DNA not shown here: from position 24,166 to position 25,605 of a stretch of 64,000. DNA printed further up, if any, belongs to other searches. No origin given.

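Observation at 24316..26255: Translationally coupled two-gene cassette with no recognisable domains at the distal end of the defense island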

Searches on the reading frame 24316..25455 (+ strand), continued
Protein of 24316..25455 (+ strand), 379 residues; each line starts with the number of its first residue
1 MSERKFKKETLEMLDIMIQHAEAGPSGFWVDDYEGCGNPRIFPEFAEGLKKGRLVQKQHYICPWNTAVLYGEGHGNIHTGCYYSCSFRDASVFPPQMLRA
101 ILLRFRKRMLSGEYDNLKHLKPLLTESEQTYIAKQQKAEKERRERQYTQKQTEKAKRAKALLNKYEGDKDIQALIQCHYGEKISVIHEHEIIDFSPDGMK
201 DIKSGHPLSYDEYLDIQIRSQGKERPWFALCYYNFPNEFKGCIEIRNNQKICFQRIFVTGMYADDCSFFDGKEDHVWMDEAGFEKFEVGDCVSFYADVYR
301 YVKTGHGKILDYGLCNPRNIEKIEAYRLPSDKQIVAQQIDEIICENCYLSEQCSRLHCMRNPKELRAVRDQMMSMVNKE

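Call 29: search_protein_families(library=ncbifam, proteins=[P0320, P0354, P0370, P0346, P0285, P0243], max_evalue=0.01)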
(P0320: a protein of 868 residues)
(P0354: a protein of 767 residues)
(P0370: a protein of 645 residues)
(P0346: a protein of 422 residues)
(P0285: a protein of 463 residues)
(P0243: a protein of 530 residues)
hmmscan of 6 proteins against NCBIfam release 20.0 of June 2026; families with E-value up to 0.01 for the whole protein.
P0320 (868 aa): 52 families (the best 25 are shown)
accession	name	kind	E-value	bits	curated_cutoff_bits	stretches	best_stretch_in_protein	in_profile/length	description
NF038283.1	viperin_w_prok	equivalog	7.3e-66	222.2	180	1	385-680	2-281/281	viperin family antiviral radical SAM protein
TIGR04278.1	viperin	exception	3.7e-14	52.5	450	1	377-570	51-242/347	antiviral radical SAM protein viperin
TIGR02666.1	moaA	equivalog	2.5e-13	49.7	284.05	1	389-549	14-177/336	GTP 3',8-cyclase MoaA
TIGR02668.1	moaA_archaeal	equivalog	6.5e-13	48.3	325.25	1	387-543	12-165/303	GTP 3',8-cyclase MoaA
NF041951.1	phage_RstR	subfamily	3.8e-12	46.4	80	1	693-776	5-85/108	RstR family transcriptional repressor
TIGR04055.1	rSAM_NirJ2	equivalog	2.4e-11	43.8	500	1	393-496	8-113/326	putative heme d1 biosynthesis radical SAM protein NirJ2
TIGR04317.1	W_rSAM_matur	equivalog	1.1e-10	41.2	380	1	387-577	6-197/349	tungsten cofactor oxidoreductase radical SAM maturase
NF001199.0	PRK00164.2-1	equivalog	1.7e-10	40.5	231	1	389-543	16-167/308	GTP 3',8-cyclase MoaA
NF045574.1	sacti_mat_StsB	exception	3e-10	39.5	625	1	380-576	91-281/466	StsB family radical SAM/SPASM domain sactipeptide maturase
TIGR04347.1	pseudo_SAM_Halo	equivalog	7.4e-10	38.6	525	1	380-491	33-147/390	TIGR04347 family pseudo-SAM/SPASM protein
TIGR03070.1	couple_hipB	subfamily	8e-10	38.5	71.65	1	694-744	6-56/58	type II toxin-antitoxin system Y4mF family antitoxin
TIGR04546.1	rSAM_ahbC_deAc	equivalog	1.1e-09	37.6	650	1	382-488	36-140/390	12,18-didecarboxysiroheme deacetylase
TIGR04054.1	rSAM_NirJ1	equivalog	1.3e-09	37.2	650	1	387-491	38-145/387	putative heme d1 biosynthesis radical SAM protein NirJ1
TIGR04303.1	GeoRSP_rSAM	equivalog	4.9e-09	36.2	400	1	387-498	7-118/325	GeoRSP system radical SAM/SPASM protein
TIGR04051.1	rSAM_NirJ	equivalog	9.5e-09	34.7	515.45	1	390-492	7-112/354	heme d1 biosynthesis radical SAM protein NirJ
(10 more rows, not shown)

P0354 (767 aa): 30 families (the best 25 are shown)
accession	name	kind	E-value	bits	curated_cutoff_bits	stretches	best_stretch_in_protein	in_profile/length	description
NF038283.1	viperin_w_prok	equivalog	2.9e-66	223.5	180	1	472-759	3-281/281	viperin family antiviral radical SAM protein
TIGR04278.1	viperin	exception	3.5e-21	75.6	450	1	470-654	58-240/347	antiviral radical SAM protein viperin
TIGR02666.1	moaA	equivalog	3.1e-14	52.7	284.05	1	476-633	15-175/336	GTP 3',8-cyclase MoaA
TIGR02668.1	moaA_archaeal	equivalog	5.1e-13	48.7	325.25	1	474-656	13-192/303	GTP 3',8-cyclase MoaA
TIGR04303.1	GeoRSP_rSAM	equivalog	1.6e-11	44.4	400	1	471-628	5-155/325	GeoRSP system radical SAM/SPASM protein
TIGR04317.1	W_rSAM_matur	equivalog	3.8e-10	39.4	380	1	472-643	5-182/349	tungsten cofactor oxidoreductase radical SAM maturase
TIGR04054.1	rSAM_NirJ1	equivalog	5.8e-10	38.3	650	1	478-577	43-145/387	putative heme d1 biosynthesis radical SAM protein NirJ1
TIGR04250.1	SCM_rSAM_ScmE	equivalog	7e-10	38.3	400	1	473-584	5-120/358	SynChlorMet cassette radical SAM/SPASM protein ScmE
TIGR04055.1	rSAM_NirJ2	equivalog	1.2e-09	38.1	500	1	479-581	8-112/326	putative heme d1 biosynthesis radical SAM protein NirJ2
TIGR04546.1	rSAM_ahbC_deAc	equivalog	5.4e-09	35.3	650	1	477-574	45-140/390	12,18-didecarboxysiroheme deacetylase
TIGR04133.1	rSAM_w_lipo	hypoth_equivalog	8.9e-09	34.7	425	1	480-676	33-227/350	TIGR04133 family radical SAM/SPASM protein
TIGR04251.1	SCM_rSAM_ScmF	equivalog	1.3e-08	34.6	400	1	473-562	6-100/353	SynChlorMet cassette radical SAM/SPASM protein ScmF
NF045574.1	sacti_mat_StsB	exception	2e-08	33.5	625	1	473-672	98-286/466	StsB family radical SAM/SPASM domain sactipeptide maturase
TIGR04340.1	rSAM_ACGX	hypoth_equivalog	2.8e-08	33.4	400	1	470-562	2-102/341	radical SAM/SPASM domain protein, ACGX system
TIGR04347.1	pseudo_SAM_Halo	equivalog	8.6e-08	31.8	525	1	468-576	35-146/390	TIGR04347 family pseudo-SAM/SPASM protein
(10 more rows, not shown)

P0370 (645 aa): 35 families (the best 25 are shown)
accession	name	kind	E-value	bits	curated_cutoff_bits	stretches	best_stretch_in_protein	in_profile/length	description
NF038283.1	viperin_w_prok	equivalog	1.2e-69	234.7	180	1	356-645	2-281/281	viperin family antiviral radical SAM protein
TIGR04303.1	GeoRSP_rSAM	equivalog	3.2e-19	69.7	400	1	357-575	6-219/325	GeoRSP system radical SAM/SPASM protein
TIGR04278.1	viperin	exception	9.3e-17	61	450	1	351-574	54-284/347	antiviral radical SAM protein viperin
TIGR02666.1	moaA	equivalog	1.2e-11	44.2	284.05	1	360-568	14-227/336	GTP 3',8-cyclase MoaA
TIGR04317.1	W_rSAM_matur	equivalog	1.7e-11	43.8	380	1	358-532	6-183/349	tungsten cofactor oxidoreductase radical SAM maturase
TIGR04133.1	rSAM_w_lipo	hypoth_equivalog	2.4e-11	43.2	425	1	366-563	34-230/350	TIGR04133 family radical SAM/SPASM protein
NF045574.1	sacti_mat_StsB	exception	8.3e-11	41.4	625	1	351-545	91-281/466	StsB family radical SAM/SPASM domain sactipeptide maturase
TIGR02668.1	moaA_archaeal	equivalog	1.1e-10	41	325.25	1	358-536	12-189/303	GTP 3',8-cyclase MoaA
TIGR04546.1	rSAM_ahbC_deAc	equivalog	4.8e-10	38.8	650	1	359-462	42-148/390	12,18-didecarboxysiroheme deacetylase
TIGR04051.1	rSAM_NirJ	equivalog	2.6e-09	36.5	515.45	1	362-464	8-113/354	heme d1 biosynthesis radical SAM protein NirJ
TIGR04347.1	pseudo_SAM_Halo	equivalog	3.2e-09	36.6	525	1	344-570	26-247/390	TIGR04347 family pseudo-SAM/SPASM protein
TIGR04055.1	rSAM_NirJ2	equivalog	2.3e-08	34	500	1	364-467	8-113/326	putative heme d1 biosynthesis radical SAM protein NirJ2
NF001199.0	PRK00164.2-1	equivalog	2.5e-08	33.5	231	1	359-520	15-172/308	GTP 3',8-cyclase MoaA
TIGR04054.1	rSAM_NirJ1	equivalog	3.3e-08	32.6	650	1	360-463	40-146/387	putative heme d1 biosynthesis radical SAM protein NirJ1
TIGR04545.1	rSAM_ahbD_hemeb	equivalog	6.4e-08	32.4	500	1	362-462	6-109/339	heme b synthase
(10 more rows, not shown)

P0346 (422 aa): 0 families

P0285 (463 aa): 0 families

P0243 (530 aa): 0 families

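Call 35: search_dna_similar(query=window:24316-25452:+, collection=phages, mode=protein, max_evalue=0.001)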
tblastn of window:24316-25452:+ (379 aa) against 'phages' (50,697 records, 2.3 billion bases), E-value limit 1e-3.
No match.

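Call 37: search_dna_similar(query=window:24316-25452:+, collection=plasmids, mode=protein, max_evalue=0.001)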
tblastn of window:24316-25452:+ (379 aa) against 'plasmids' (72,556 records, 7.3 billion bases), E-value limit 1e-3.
Records with a match: 1; places in all: 1; records where one place covers at least 80% of the query: 0.
Best place of each record, by identity: <60% 1.
By first word of the organism name: Lactobacillus 1.
By predicted mobility (MOB-suite, as given by PLSDB): non-mobilizable 1.
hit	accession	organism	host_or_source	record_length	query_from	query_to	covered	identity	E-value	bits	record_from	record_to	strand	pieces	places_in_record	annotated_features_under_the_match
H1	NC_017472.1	Lactobacillus amylovorus GRL1118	pig,ileum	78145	179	377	53%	40.4%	5e-41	161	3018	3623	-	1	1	hypothetical protein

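Call 38: find_related_loci(query=A1, collection=viral_contigs, flank=10000)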
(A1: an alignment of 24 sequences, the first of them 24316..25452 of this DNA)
Query A1 (379 aa) in viral_contigs; peptide patterns used: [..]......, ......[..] (x = any residue, [..] = any of these).
55 stretches matched a pattern, but none encodes a relative of the query by tblastn (E <= 1e-3).

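Call 39: get_annotated_region(hit=H1, flank=8000)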
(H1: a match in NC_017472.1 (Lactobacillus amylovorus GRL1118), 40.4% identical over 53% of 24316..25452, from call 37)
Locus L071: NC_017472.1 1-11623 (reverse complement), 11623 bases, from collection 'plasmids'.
description: Lactobacillus amylovorus GRL1118 plasmid p2, complete sequence
organism: Lactobacillus amylovorus GRL1118 (NCBI taxid 695562)
taxonomy: Bacteria; Bacillota; Bacilli; Lactobacillales; Lactobacillaceae; Lactobacillus; Lactobacillus amylovorus; Lactobacillus amylovorus GRL1118
host: -; source: pig,ileum; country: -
typing (MOB-suite, as given by PLSDB): non-mobilizable; replicon rep_cluster_240
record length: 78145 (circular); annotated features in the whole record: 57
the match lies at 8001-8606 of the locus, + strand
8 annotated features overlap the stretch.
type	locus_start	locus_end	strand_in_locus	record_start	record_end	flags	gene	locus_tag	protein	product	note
CDS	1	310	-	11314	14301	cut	-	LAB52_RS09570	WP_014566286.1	DEAD/DEAH box helicase family protein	-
CDS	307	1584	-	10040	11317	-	-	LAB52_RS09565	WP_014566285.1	restriction endonuclease subunit S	GO:0006304 - DNA modification [Evidence IEA]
CDS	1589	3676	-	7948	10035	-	-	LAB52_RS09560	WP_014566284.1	class I SAM-dependent DNA methyltransferase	-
CDS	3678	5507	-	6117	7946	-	-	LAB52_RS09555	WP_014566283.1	N-6 DNA methylase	GO:0006306 - DNA methylation [Evidence IEA]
CDS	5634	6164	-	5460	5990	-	-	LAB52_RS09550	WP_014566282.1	hypothetical protein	-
CDS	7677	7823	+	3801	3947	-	-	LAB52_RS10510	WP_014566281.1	hypothetical protein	-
CDS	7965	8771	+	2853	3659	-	-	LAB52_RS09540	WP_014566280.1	hypothetical protein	-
CDS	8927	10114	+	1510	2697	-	-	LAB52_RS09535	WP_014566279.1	SLAP domain-containing protein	-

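Call 41: list_cluster_members(proteins=[P0001, P0121, P0020, P0210])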
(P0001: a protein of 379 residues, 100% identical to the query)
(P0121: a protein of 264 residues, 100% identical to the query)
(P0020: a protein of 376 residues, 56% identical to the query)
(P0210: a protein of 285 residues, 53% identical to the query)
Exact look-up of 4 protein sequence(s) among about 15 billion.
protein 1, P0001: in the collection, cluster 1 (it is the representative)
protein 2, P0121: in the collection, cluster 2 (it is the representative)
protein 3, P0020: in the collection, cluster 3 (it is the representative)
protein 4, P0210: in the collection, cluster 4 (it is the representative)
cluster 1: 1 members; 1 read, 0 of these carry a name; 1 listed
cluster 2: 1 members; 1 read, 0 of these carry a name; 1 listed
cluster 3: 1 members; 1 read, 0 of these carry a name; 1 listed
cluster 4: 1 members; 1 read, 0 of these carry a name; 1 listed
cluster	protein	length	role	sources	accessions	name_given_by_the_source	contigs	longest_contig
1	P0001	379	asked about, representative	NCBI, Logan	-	-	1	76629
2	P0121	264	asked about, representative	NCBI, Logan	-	-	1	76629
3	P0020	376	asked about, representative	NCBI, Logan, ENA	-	-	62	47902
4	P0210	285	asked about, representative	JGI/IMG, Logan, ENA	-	-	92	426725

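Call 43: find_encoding_contigs(protein=P0020, flank=10000, max_places=5)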
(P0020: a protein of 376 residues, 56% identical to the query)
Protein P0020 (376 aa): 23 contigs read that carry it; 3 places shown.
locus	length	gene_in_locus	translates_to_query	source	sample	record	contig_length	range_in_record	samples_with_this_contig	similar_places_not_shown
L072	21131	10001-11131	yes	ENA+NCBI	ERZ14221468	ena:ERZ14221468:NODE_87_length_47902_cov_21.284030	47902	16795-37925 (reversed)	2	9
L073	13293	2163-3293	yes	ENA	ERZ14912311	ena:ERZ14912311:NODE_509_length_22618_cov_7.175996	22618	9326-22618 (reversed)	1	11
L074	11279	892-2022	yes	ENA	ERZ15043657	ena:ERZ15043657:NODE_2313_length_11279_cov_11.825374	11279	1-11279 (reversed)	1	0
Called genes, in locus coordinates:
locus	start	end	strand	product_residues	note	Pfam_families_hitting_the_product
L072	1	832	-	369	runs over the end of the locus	PF20720:nSTAND3, PF00004:AAA, PF05729:NACHT (faint)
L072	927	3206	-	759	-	PF11775:CobT_C (weak)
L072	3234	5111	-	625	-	PF12774:AAA_6 (faint), PF07728:AAA_5 (faint)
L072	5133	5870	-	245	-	-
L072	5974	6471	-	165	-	PF00436:SSB (weak)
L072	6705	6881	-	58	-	-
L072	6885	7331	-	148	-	-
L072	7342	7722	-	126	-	-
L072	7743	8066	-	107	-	-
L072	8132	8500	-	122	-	PF13240:Zn_Ribbon_1 (faint), PF13248:Zn_ribbon_3 (weak)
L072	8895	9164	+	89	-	PF01381:HTH_3 (weak)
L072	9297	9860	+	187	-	-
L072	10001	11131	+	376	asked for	-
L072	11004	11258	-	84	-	-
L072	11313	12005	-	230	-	PF09509:Hypoth_Ymh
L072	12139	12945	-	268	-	-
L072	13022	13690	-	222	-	PF01381:HTH_3, PF13560:HTH_31 (faint)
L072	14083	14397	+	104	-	-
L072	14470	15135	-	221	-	-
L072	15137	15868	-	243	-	PF03692:CxxCxxCC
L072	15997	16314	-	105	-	-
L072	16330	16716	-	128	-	-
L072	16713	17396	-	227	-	PF03692:CxxCxxCC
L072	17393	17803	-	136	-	-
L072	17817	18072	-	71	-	-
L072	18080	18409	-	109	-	PF14191:YodL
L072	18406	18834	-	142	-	PF14081:DUF4262 (weak)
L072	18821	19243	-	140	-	-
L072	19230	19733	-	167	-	-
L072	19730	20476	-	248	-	-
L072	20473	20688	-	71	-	-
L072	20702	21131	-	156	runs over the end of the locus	-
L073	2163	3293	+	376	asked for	-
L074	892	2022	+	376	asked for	-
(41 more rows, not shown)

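Call 44: find_encoding_contigs(protein=P0002, flank=10000, max_places=3)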
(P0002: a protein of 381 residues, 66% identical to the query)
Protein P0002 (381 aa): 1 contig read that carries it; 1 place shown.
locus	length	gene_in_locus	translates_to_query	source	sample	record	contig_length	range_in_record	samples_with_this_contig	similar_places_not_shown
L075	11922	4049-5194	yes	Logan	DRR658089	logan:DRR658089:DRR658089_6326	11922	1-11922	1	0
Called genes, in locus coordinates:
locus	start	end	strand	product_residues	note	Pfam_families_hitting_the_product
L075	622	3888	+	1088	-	PF00580:UvrD-helicase, PF01443:Viral_helicase1 (faint), PF13086:AAA_11 (faint), PF13245:AAA_19, PF13401:AAA_22 (faint), PF00580:UvrD-helicase, PF13361:UvrD_C, PF09382:RQC, +2 more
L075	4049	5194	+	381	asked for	-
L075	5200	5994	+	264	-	-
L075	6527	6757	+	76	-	-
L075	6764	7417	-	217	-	PF00881:Nitroreductase (faint), PF14512:TM1586_NiRdase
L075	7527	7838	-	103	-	PF01050:MannoseP_isomer (weak), PF07883:Cupin_2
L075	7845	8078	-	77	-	PF12844:HTH_19, PF13560:HTH_31, PF01381:HTH_3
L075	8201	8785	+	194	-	PF01810:LysE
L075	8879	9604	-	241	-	PF00005:ABC_tran, PF02463:SMC_N (weak), PF13304:AAA_21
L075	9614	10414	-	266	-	PF02361:CbiQ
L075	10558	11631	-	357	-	PF01891:CbiM, PF13190:PDGLE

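Call 49: find_homologous_proteins(query=A3, max_evalue=0.00001)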
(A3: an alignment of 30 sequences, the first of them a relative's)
Query A3 (30 sequences) (243 aa, profile of the alignment): 273 proteins with E <= 0.00001 among 2118 candidates; the best 120 are listed.
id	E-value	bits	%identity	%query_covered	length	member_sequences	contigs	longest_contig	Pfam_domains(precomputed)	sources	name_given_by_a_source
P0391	5.0e-96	339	59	100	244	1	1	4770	-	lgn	-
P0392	5.3e-96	338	60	100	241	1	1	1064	-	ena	-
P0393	2.1e-95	337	62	100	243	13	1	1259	-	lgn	-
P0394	3.3e-93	329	59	100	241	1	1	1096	-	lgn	-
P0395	1.3e-92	327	56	99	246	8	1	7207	-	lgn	-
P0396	6.3e-92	325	59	100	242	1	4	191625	-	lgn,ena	-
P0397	2.0e-91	323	53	100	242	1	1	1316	-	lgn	-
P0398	9.8e-91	321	50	89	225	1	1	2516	-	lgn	-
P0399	2.1e-90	320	55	81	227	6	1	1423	-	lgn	-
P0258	3.8e-90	319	100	100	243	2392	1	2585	-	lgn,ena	-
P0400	9.8e-90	318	54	88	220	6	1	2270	-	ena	-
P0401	2.4e-89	317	47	99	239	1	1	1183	-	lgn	-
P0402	2.6e-89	317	50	98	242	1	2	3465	-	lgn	-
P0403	2.7e-89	316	51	99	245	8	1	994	-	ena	-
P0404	3.1e-89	316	68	89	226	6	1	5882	-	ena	-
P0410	1.2e-88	314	84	100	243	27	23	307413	-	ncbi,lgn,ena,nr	ncbi:MAG TPA: hypothetical protein DCM21_10205 [Butyrivibrio sp.]|nr:hypothetical protein [Butyrivib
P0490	8.2e-83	295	48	86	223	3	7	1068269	-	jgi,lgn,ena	jgi:hypothetical protein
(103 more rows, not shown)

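Call 50: find_encoding_contigs(protein=P0410, flank=7000, max_places=3)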
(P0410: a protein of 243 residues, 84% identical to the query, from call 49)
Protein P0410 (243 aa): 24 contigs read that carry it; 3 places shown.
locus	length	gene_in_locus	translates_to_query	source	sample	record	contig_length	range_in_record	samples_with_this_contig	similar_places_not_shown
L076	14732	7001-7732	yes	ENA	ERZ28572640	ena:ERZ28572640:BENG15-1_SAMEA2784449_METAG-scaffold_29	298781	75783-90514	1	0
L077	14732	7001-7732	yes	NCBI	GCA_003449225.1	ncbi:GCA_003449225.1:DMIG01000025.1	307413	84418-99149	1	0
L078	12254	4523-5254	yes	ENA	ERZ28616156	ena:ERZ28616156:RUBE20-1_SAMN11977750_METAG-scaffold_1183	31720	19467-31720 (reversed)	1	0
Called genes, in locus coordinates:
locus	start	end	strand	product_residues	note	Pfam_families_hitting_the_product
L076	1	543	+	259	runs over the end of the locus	PF13489:Methyltransf_23, PF08241:Methyltransf_11, PF08242:Methyltransf_12, PF13649:Methyltransf_25, PF13847:Methyltransf_31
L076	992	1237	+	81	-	-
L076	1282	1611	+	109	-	-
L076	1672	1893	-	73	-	PF05979:DUF896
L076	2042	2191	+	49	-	-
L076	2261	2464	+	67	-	-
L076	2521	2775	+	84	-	-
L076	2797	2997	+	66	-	-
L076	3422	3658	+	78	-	-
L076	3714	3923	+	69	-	-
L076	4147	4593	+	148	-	-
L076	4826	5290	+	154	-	-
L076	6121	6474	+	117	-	PF00589:Phage_integrase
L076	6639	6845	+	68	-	PF00589:Phage_integrase (weak)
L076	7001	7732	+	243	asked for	-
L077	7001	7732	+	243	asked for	-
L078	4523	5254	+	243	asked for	-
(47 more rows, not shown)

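Call 51: find_encoding_contigs(protein=P0490, flank=7000, max_places=3)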
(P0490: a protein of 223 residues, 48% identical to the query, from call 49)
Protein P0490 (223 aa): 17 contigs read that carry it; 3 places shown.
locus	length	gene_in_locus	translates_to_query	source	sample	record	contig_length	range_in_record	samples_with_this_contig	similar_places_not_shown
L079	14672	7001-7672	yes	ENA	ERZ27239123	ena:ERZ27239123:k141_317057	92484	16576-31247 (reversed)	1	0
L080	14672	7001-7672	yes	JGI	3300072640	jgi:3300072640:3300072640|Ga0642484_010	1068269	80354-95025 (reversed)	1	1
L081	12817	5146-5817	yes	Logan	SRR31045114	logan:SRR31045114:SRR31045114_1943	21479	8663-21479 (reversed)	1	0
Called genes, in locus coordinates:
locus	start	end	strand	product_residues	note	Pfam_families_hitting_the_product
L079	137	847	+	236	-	PF11738:DUF3298 (weak)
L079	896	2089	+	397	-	PF00753:Lactamase_B, PF16661:Lactamase_B_6 (faint), PF19583:ODP, PF12706:Lactamase_B_2, PF00258:Flavodoxin_1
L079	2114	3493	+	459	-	PF00291:PALP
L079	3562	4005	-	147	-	PF02580:Tyr_Deacylase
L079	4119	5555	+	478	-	PF00657:Lipase_GDSL, PF13472:Lipase_GDSL_2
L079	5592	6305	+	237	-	PF00149:Metallophos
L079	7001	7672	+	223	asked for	-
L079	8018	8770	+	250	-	-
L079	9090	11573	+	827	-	PF00133:tRNA-synt_1, PF01406:tRNA-synt_1e (faint), PF01921:tRNA-synt_1f (faint), PF09334:tRNA-synt_1g, PF13603:tRNA-synt_1_2, PF00133:tRNA-synt_1, PF09334:tRNA-synt_1g (weak), PF08264:Anticodon_1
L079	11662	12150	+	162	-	PF10531:SLBB, PF22461:SLBB_2 (weak)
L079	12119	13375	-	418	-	PF04389:Peptidase_M28 (weak), PF01546:Peptidase_M20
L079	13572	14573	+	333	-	PF14566:PTPlike_phytase, PF22785:Tc-R-P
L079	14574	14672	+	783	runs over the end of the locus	PF03772:Competence, PF00753:Lactamase_B, PF12706:Lactamase_B_2 (weak)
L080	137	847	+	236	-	PF11738:DUF3298 (weak)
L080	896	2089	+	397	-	PF00753:Lactamase_B, PF16661:Lactamase_B_6 (faint), PF19583:ODP, PF12706:Lactamase_B_2, PF00258:Flavodoxin_1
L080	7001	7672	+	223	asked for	-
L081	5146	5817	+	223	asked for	-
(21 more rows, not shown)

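Call 62: search_solved_structures(query=A1, max_evalue=10)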
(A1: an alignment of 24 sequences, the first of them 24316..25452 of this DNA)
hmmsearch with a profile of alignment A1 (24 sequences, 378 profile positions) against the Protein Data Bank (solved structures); distinct sequences matched with E-value up to 10: 2.
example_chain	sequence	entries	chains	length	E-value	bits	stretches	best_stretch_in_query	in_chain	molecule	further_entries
6kta_A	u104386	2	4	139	0.03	16.6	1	212-305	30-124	HTH-type transcriptional regulator MntR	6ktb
3keb_A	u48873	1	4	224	1.8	10.7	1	103-164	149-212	Probable thiol peroxidase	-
